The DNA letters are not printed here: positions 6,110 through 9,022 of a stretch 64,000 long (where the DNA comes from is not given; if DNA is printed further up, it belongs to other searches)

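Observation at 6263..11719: Tandem paralogous 'double' MCPs, each containing two complete membrane-anchor + linker + signalling modules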

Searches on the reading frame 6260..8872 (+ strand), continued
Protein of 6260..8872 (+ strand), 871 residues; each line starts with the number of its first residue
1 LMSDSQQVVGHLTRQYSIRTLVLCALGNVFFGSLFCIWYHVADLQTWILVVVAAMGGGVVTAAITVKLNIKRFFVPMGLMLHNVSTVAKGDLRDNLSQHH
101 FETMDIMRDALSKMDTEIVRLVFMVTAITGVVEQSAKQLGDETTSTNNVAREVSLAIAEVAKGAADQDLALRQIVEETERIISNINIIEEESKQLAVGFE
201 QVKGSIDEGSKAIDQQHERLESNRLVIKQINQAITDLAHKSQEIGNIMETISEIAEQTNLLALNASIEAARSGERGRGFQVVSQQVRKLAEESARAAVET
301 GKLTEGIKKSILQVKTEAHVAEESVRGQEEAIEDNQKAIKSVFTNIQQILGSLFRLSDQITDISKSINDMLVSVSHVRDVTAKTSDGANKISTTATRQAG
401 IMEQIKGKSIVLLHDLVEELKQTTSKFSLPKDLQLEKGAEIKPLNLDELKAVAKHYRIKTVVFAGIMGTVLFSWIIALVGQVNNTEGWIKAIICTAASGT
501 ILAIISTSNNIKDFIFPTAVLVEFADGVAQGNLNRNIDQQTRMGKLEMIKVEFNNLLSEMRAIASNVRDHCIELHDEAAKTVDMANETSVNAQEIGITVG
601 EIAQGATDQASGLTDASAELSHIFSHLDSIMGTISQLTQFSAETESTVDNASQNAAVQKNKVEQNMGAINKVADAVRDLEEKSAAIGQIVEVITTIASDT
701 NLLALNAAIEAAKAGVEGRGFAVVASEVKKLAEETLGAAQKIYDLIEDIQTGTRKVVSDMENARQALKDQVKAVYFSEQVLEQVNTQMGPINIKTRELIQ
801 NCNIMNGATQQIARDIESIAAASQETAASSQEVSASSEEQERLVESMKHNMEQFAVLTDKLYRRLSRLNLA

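Call 13: find_homologous_proteins(query=window:6263-8872:+, max_evalue=1e-20)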
Query window:6263-8872:+ (870 aa): 2208 proteins with E <= 1e-20 among 8000 candidates; the best 120 are listed.
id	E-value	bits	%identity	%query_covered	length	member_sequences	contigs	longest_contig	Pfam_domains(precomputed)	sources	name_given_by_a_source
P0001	0.0e+0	1816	100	100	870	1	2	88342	PF00015.27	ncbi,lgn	ncbi:MAG: methyl-accepting chemotaxis protein [Acidobacteriota bacterium]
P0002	1.5e-233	796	49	100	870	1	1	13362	PF00015.27,PF18947.6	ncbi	ncbi:MAG: methyl-accepting chemotaxis protein [Candidatus Saccharibacteria bacterium]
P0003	8.1e-223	760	48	100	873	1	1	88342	PF00015.27,PF18947.6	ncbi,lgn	ncbi:MAG: methyl-accepting chemotaxis protein [Acidobacteriota bacterium]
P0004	1.2e-214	733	45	100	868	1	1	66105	PF00015.27,PF00672.31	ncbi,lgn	ncbi:MAG: methyl-accepting chemotaxis protein [Acidobacteriota bacterium]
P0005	2.2e-213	729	45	100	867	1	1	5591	PF00015.27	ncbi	ncbi:MAG: methyl-accepting chemotaxis protein [Candidatus Saccharibacteria bacterium]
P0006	7.1e-192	658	43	100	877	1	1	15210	PF00015.27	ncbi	ncbi:MAG: methyl-accepting chemotaxis protein [Candidatus Saccharibacteria bacterium]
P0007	7.7e-192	658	41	99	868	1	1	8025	PF00015.27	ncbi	ncbi:MAG: methyl-accepting chemotaxis protein [Ignavibacteriales bacterium]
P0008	6.4e-181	622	39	100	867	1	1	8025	PF00015.27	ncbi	ncbi:MAG: methyl-accepting chemotaxis protein [Ignavibacteriales bacterium]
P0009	1.3e-179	617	41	100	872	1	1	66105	PF00015.27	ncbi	ncbi:MAG: methyl-accepting chemotaxis protein [Acidobacteriota bacterium]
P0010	2.6e-176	607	40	100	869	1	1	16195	PF00015.27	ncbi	ncbi:MAG: methyl-accepting chemotaxis protein [Ignavibacteriales bacterium]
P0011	1.1e-170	588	39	100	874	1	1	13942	PF00015.27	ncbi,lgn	ncbi:MAG: methyl-accepting chemotaxis protein [Acidobacteriota bacterium]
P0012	1.2e-163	565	39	99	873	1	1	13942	PF00015.27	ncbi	ncbi:MAG: methyl-accepting chemotaxis protein [Acidobacteriota bacterium]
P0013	9.8e-153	529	38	100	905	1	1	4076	PF00015.27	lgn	-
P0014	1.1e-152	528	38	99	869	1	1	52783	PF00015.27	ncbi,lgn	ncbi:MAG: methyl-accepting chemotaxis protein [Acidobacteriota bacterium]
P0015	3.8e-152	527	47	75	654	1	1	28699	PF00015.27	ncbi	ncbi:MAG: methyl-accepting chemotaxis protein, partial [Acidobacteriota bacterium]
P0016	2.5e-149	517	37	99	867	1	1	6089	PF00015.27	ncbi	ncbi:MAG: methyl-accepting chemotaxis protein [Candidatus Saccharibacteria bacterium]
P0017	1.6e-142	495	36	100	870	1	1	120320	PF00015.27,PF00672.31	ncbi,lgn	ncbi:MAG: methyl-accepting chemotaxis protein [Acidobacteriota bacterium]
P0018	6.3e-136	473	39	85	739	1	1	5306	PF00015.27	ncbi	ncbi:MAG: methyl-accepting chemotaxis protein, partial [Candidatus Saccharibacteria bacterium]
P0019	3.6e-126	441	32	99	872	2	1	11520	PF00015.27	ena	-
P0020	1.4e-113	399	31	98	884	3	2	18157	PF00015.27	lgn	-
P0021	3.6e-112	394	32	98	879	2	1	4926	PF00015.27,PF18947.6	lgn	-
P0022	7.8e-111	390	35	73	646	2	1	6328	PF00015.27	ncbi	ncbi:MAG: methyl-accepting chemotaxis protein, partial [Ignavibacteriales bacterium]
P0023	3.8e-99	351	30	99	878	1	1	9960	PF00015.27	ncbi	ncbi:MAG: methyl-accepting chemotaxis protein, partial [Candidatus Saccharibacteria bacterium]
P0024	5.5e-99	351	29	99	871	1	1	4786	PF00015.27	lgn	-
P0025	1.1e-69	254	30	62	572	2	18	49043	PF00015.27,PF18947.6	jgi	jgi:methyl-accepting chemotaxis protein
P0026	2.5e-58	216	33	54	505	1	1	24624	PF00015.27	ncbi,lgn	ncbi:MAG: methyl-accepting chemotaxis protein [Acidobacteriota bacterium]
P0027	1.0e-55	208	31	37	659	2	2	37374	PF00015.27,PF00672.31,PF17201.11,PF02743.25,PF22673.3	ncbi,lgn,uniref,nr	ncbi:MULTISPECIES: methyl-accepting chemotaxis protein [Paenibacillus]|uniref:Methyl-accepting chemo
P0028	1.2e-46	178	28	44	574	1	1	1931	PF00015.27,PF00672.31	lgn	-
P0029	9.7e-45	172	32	38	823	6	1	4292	PF00015.27,PF00672.31,PF02743.25,PF22673.3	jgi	-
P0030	1.6e-44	171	27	50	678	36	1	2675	PF00015.27,PF00672.31,PF17201.11,PF02743.25,PF14827.13,PF17202.11,PF17203.11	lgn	-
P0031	1.8e-44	171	27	42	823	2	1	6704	PF00015.27,PF00672.31,PF17201.11,PF02743.25,PF22673.3,PF10046.15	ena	-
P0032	1.1e-41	161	30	40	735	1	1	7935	PF00015.27,PF00672.31,PF17201.11,PF02743.25,PF22673.3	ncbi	-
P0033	6.5e-41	159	32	41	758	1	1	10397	PF00015.27,PF00672.31,PF02743.25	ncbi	-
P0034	8.9e-41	158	29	33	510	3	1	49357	PF00015.27,PF00672.31,PF02743.25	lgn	-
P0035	1.4e-40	158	41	21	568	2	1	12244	PF00015.27,PF00672.31,PF12729.14,PF02203.22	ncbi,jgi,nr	ncbi:MAG TPA: methyl-accepting chemotaxis protein [Gaiellaceae bacterium]|jgi:methyl-accepting chemo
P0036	4.5e-40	156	35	41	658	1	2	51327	PF00015.27,PF00672.31,PF17201.11,PF02743.25,PF22673.3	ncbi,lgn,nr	ncbi:MAG: methyl-accepting chemotaxis protein [Clostridia bacterium]|nr:methyl-accepting chemotaxis 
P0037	5.8e-40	156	34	41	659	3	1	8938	PF00015.27,PF00672.31,PF17201.11,PF02743.25,PF22673.3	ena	-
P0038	7.0e-40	155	36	37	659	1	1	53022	PF00015.27,PF00672.31,PF02743.25,PF22673.3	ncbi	-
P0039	1.5e-39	154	32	41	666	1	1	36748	PF00015.27,PF00672.31,PF02743.25,PF08269.18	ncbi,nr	ncbi:MAG: methyl-accepting chemotaxis protein [Syntrophomonadaceae bacterium]|nr:methyl-accepting ch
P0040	1.8e-39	154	30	40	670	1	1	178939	PF00015.27,PF00672.31,PF02743.25,PF22673.3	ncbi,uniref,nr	ncbi:methyl-accepting chemotaxis protein [Falsibacillus albus]|uniref:Methyl-accepting chemotaxis pr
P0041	3.7e-39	153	33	41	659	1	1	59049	PF00015.27,PF00672.31,PF02743.25,PF22673.3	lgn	-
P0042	3.9e-39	153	26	30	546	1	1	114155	PF00015.27,PF00672.31,PF12729.14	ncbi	-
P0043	5.1e-39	153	32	49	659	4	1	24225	PF00015.27,PF00672.31,PF02743.25,PF22673.3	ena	-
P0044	7.5e-39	152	29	44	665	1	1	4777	PF00015.27,PF00672.31,PF02743.25,PF22673.3,PF08269.18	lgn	-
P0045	1.0e-38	152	32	41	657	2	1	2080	PF00015.27,PF00672.31,PF02743.25,PF22673.3,PF17203.11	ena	-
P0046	1.8e-38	151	33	41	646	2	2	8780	PF00015.27,PF00672.31,PF02743.25,PF22673.3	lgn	-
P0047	4.6e-38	149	27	39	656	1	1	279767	PF00015.27,PF00672.31,PF02743.25,PF17203.11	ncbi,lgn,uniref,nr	ncbi:hypothetical protein TR13x_03835 [Caloranaerobacter sp. TR13]|uniref:methyl-accepting chemotaxi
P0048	5.8e-38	149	33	44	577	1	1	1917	PF00015.27,PF00672.31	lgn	-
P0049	7.5e-38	149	32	36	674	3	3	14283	PF06009.20,PF00015.27,PF02743.25,PF22673.3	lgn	-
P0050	3.5e-37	147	26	40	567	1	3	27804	PF00015.27,PF00672.31,PF12729.14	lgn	-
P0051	9.8e-37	145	35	37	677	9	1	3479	PF00015.27,PF00672.31,PF17201.11,PF02743.25,PF22673.3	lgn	-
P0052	1.2e-36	145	27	58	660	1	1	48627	PF00015.27,PF00672.31,PF02743.25,PF22673.3,PF08269.18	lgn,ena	-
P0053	1.6e-36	144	31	40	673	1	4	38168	PF00015.27,PF00672.31,PF17203.11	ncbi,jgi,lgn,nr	ncbi:MAG: methyl-accepting chemotaxis protein [Clostridia bacterium]|jgi:methyl-accepting chemotaxis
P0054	2.2e-36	144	28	45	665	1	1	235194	PF00015.27,PF00672.31,PF02743.25,PF22673.3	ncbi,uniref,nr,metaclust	ncbi:hypothetical protein BFG57_01650 [Bacillus solimangrovi]|uniref:Chemotaxis protein n=2 Tax=Baci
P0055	2.3e-36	144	30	43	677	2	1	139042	PF00015.27,PF00672.31,PF02743.25,PF22673.3,PF06103.17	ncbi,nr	ncbi:MAG: methyl-accepting chemotaxis protein [Clostridia bacterium]|nr:methyl-accepting chemotaxis 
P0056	3.4e-36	143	30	45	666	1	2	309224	PF00015.27,PF00672.31,PF02743.25,PF22673.3,PF04108.18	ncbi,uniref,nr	ncbi:methyl-accepting chemotaxis protein [Sporosarcina beigongshangi]|uniref:methyl-accepting chemot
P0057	4.0e-36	143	33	40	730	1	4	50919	PF00015.27,PF02743.25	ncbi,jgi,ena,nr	ncbi:MAG TPA: methyl-accepting chemotaxis protein [Clostridiales bacterium]|nr:methyl-accepting chem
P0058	4.4e-36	143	32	40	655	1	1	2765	PF00015.27,PF00672.31,PF02743.25,PF22673.3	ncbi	-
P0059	6.3e-36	142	31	44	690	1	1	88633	PF00015.27,PF00672.31,PF02743.25,PF22673.3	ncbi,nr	ncbi:methyl-accepting chemotaxis protein [Lutibacter sp. B2]|nr:methyl-accepting chemotaxis protein 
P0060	9.3e-36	142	30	46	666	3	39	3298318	PF00015.27,PF00672.31,PF02743.25,PF22673.3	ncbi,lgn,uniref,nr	ncbi:methyl-accepting chemotaxis protein [Sporosarcina pasteurii]|uniref:Methyl-accepting chemotaxis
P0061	9.7e-36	142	27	36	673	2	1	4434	PF00015.27,PF00672.31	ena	-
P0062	1.0e-35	142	30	40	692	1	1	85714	PF00015.27,PF00672.31,PF02743.25,PF22673.3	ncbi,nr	ncbi:MAG: methyl-accepting chemotaxis protein [Firmicutes bacterium]|nr:methyl-accepting chemotaxis 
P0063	1.5e-35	141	33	40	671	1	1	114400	PF00015.27,PF00672.31,PF17201.11,PF02743.25,PF22673.3,PF08269.18,PF06008.20,PF17200.11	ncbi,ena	-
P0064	1.5e-35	141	31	41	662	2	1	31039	PF00015.27,PF00672.31,PF17201.11,PF02743.25,PF22673.3,PF08269.18,PF17203.11,PF17200.11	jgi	jgi:methyl-accepting chemotaxis protein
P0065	1.8e-35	141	33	23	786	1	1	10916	PF00015.27,PF00672.31,PF02743.25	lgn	-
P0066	1.8e-35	141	34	37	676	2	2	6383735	PF00015.27,PF00672.31,PF17201.11,PF02743.25,PF22673.3,PF06103.17,PF08269.18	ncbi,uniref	ncbi:methyl-accepting chemotaxis protein [Wukongibacter baidiensis]|uniref:methyl-accepting chemotax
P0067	2.0e-35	141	28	39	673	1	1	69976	PF00015.27,PF00672.31,PF14827.13,PF17203.11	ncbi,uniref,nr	ncbi:methyl-accepting chemotaxis protein [Anaerophilus nitritogenes]|uniref:methyl-accepting chemota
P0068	2.1e-35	141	28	38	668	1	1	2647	PF00015.27,PF00672.31,PF02743.25,PF22673.3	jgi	jgi:methyl-accepting chemotaxis protein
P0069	2.6e-35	140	30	46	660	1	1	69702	PF00015.27,PF00672.31,PF02743.25,PF22673.3,PF06103.17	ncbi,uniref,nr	ncbi:methyl-accepting chemotaxis protein [Sporosarcina aquimarina]|uniref:Methyl-accepting chemotaxi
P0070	2.8e-35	140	29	41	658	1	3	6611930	PF00015.27,PF00672.31,PF02743.25,PF22673.3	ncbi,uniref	ncbi:methyl-accepting chemotaxis protein [Paenibacillus amylolyticus]|uniref:methyl-accepting chemot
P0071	3.7e-35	140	30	39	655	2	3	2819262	PF00015.27,PF00672.31,PF02743.25,PF10046.15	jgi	jgi:methyl-accepting chemotaxis protein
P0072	3.7e-35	140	34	37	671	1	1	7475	PF00015.27,PF00672.31,PF17201.11,PF02743.25,PF22673.3,PF17200.11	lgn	-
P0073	4.1e-35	140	36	23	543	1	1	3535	PF00015.27,PF00672.31,PF12729.14,PF02203.22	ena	-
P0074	4.1e-35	140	34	37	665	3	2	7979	PF00015.27,PF00672.31,PF17201.11,PF02743.25,PF22673.3,PF07889.18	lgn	-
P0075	5.7e-35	139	30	41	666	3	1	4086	PF00015.27,PF00672.31,PF02743.25,PF22673.3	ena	-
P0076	5.8e-35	139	30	41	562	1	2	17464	PF00015.27,PF00672.31,PF12729.14,PF02203.22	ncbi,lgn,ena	-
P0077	8.7e-35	139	35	35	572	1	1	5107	PF00015.27,PF00672.31,PF17201.11,PF08269.18,PF17200.11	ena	-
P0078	9.0e-35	139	29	44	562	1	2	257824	PF00015.27,PF00672.31,PF12729.14,PF02203.22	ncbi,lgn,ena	-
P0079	9.1e-35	139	34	41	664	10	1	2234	PF00015.27,PF00672.31,PF17201.11,PF02743.25,PF22673.3,PF08269.18,PF17203.11,PF17200.11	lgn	-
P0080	1.2e-34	138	28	36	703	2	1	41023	PF00015.27,PF02743.25,PF22673.3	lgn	-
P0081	1.2e-34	138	29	44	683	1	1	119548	PF00015.27,PF00672.31,PF02743.25,PF22673.3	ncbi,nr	ncbi:MAG: methyl-accepting chemotaxis protein [Selenomonadaceae bacterium]|nr:methyl-accepting chemo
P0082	1.5e-34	138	32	40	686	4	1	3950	PF00015.27,PF00672.31,PF17201.11,PF02743.25,PF22673.3,PF08269.18,PF17200.11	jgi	jgi:methyl-accepting chemotaxis protein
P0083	1.5e-34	138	29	45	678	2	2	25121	PF00015.27,PF00672.31,PF02743.25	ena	-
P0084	1.6e-34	138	30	37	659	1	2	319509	PF00015.27,PF00672.31,PF17201.11,PF02743.25,PF22673.3,PF08269.18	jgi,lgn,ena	-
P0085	1.6e-34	138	37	29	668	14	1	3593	PF00015.27,PF00672.31,PF17201.11,PF02743.25,PF22673.3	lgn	-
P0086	1.9e-34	138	27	48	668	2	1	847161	PF00015.27,PF00672.31,PF02743.25,PF22673.3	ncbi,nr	ncbi:methyl-accepting chemotaxis protein [Fictibacillus phosphorivorans]|nr:methyl-accepting chemota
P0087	1.9e-34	138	34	38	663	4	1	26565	PF00015.27,PF00672.31,PF17201.11,PF02743.25,PF22673.3,PF08269.18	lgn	-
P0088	1.9e-34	137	31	41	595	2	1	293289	PF00015.27,PF00672.31,PF17201.11,PF08269.18,PF17200.11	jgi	jgi:methyl-accepting chemotaxis protein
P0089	2.0e-34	137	32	41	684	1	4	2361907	PF00015.27,PF00672.31,PF02743.25,PF22673.3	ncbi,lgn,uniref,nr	ncbi:methyl-accepting chemotaxis protein [Haloimpatiens massiliensis]|uniref:methyl-accepting chemot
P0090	2.0e-34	137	34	37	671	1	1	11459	PF00015.27,PF00672.31,PF17201.11,PF02743.25,PF22673.3,PF17200.11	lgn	-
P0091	2.2e-34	137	27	38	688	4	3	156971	PF00015.27,PF00672.31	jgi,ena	-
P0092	2.9e-34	137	33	44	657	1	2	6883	PF00015.27,PF00672.31,PF02743.25,PF22673.3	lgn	-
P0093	3.4e-34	137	32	38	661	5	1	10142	PF00015.27,PF00672.31,PF17201.11,PF02743.25,PF22673.3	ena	-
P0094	3.9e-34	136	33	39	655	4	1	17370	PF00015.27,PF00672.31,PF02743.25,PF22673.3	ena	-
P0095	4.0e-34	136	30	40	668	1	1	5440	PF00015.27,PF00672.31,PF02743.25,PF22673.3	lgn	-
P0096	4.4e-34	136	32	41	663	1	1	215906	PF00015.27,PF00672.31,PF17201.11,PF02743.25,PF22673.3,PF08269.18,PF17203.11,PF17200.11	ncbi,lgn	-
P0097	4.9e-34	136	35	29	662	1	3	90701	PF00015.27,PF00672.31,PF17201.11,PF02743.25,PF22673.3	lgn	-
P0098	5.0e-34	136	34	36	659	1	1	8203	PF00015.27,PF00672.31,PF17201.11,PF02743.25,PF22673.3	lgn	-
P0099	5.1e-34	136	31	40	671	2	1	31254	PF00015.27,PF00672.31,PF17201.11,PF02743.25,PF22673.3,PF08269.18,PF17200.11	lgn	-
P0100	5.1e-34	136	41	20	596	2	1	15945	PF00015.27,PF07700.21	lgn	-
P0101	5.2e-34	136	33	44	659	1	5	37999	PF00015.27,PF00672.31,PF02743.25,PF22673.3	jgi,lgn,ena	-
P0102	5.2e-34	136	31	41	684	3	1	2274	PF00015.27,PF00672.31,PF02743.25,PF22673.3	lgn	-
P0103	5.4e-34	136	28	44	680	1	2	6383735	PF00015.27,PF00672.31,PF02743.25,PF22673.3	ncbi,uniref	ncbi:methyl-accepting chemotaxis protein [Wukongibacter baidiensis]|uniref:methyl-accepting chemotax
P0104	5.9e-34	136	29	48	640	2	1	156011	PF00015.27,PF00672.31,PF02743.25,PF22673.3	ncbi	-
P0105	7.0e-34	136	32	39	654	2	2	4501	PF00015.27,PF00672.31,PF02743.25,PF22673.3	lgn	-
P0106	8.1e-34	135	32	41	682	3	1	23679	PF00015.27,PF00672.31,PF17201.11,PF02743.25,PF22673.3,PF08269.18,PF06008.20,PF17200.11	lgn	-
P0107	8.3e-34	135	28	41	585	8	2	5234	PF00015.27,PF00672.31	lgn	-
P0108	9.1e-34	135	31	44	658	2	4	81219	PF00015.27,PF00672.31,PF17201.11,PF02743.25,PF22673.3,PF08269.18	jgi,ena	-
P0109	1.0e-33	135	34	37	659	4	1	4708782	PF00015.27,PF00672.31,PF17201.11,PF02743.25,PF22673.3,PF08269.18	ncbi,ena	-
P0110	1.1e-33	135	31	41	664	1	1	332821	PF00015.27,PF00672.31,PF02743.25,PF22673.3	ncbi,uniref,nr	ncbi:methyl-accepting chemotaxis protein [Psychrobacillus sp.]|uniref:methyl-accepting chemotaxis pr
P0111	1.1e-33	135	30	44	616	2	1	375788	PF00015.27,PF00672.31,PF02743.25,PF22673.3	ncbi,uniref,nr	ncbi:HAMP domain-containing protein [Bacillus aerolatus]|uniref:HAMP domain-containing protein n=2 T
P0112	1.2e-33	135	31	41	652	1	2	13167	PF00015.27,PF00672.31,PF02743.25,PF22673.3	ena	-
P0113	1.2e-33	135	33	37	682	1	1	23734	PF00015.27,PF00672.31,PF17201.11,PF02743.25,PF22673.3,PF08269.18,PF06008.20,PF17200.11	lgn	-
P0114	1.2e-33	135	30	44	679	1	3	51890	PF00015.27,PF00672.31,PF17201.11,PF02743.25,PF08269.18,PF17202.11,PF17203.11,PF17200.11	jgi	-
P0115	1.3e-33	135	32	47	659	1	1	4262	PF00015.27,PF00672.31,PF02743.25,PF22673.3,PF08269.18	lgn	-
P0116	1.4e-33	135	30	36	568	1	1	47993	PF00015.27,PF17201.11,PF08269.18,PF17200.11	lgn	-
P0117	1.5e-33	135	32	37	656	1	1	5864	PF00015.27,PF00672.31,PF17201.11,PF02743.25,PF22673.3,PF08269.18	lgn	-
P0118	1.5e-33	135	29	38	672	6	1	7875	PF00015.27,PF00672.31,PF17201.11,PF02743.25,PF22673.3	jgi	-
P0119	1.6e-33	134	30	41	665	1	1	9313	PF00015.27,PF00672.31,PF02743.25,PF17203.11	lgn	-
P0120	1.8e-33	134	29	38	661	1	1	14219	PF00015.27,PF00672.31,PF02743.25,PF22673.3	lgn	-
